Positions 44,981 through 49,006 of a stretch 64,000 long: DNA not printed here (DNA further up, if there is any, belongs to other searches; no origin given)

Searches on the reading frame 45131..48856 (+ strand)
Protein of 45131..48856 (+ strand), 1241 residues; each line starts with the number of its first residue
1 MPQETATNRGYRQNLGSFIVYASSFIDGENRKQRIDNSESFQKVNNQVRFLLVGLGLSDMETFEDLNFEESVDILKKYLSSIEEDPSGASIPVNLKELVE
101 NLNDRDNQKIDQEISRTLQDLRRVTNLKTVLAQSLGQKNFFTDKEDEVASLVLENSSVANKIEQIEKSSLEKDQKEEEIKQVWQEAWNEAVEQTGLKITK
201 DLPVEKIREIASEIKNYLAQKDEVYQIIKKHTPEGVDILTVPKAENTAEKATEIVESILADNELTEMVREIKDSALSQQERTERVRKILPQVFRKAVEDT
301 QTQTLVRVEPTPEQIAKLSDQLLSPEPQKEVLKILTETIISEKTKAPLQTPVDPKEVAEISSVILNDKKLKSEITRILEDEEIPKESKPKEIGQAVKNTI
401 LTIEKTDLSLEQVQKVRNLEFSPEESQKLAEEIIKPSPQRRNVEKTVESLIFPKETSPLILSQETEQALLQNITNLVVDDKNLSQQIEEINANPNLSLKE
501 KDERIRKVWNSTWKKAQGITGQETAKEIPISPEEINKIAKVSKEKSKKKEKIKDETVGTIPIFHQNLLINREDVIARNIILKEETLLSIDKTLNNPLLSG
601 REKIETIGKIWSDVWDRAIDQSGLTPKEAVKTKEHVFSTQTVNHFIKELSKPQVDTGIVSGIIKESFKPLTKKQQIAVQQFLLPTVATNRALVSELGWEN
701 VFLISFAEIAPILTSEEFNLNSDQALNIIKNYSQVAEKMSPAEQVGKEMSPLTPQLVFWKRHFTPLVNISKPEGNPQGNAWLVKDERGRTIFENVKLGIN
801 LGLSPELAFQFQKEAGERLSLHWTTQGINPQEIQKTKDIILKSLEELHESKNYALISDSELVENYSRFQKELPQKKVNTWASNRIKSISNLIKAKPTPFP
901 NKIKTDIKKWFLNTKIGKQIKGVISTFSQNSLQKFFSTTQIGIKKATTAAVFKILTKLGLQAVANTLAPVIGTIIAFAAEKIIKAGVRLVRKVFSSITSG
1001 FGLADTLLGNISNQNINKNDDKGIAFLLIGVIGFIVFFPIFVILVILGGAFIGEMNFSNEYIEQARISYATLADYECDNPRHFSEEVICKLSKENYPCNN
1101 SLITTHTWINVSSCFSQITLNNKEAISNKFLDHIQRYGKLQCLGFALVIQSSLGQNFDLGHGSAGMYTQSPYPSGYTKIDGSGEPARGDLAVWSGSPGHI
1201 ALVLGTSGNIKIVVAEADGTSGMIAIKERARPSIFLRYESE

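Call 10: search_protein_families(library=pfam, proteins=[window:45131-48856:+], max_evalue=0.01)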
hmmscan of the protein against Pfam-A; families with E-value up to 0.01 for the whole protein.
window:45131-48856:+ (1241 aa): 1 family
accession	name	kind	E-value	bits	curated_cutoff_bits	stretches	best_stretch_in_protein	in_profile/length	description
PF05257.22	CHAP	-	1.1e-05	26.3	26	1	1137-1216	6-79/81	CHAP domain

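Call 37: search_protein_families(library=ncbifam, proteins=[window:45131-48856:+], max_evalue=0.1)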
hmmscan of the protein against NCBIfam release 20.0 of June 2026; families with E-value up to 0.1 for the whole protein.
window:45131-48856:+ (1241 aa): 0 families
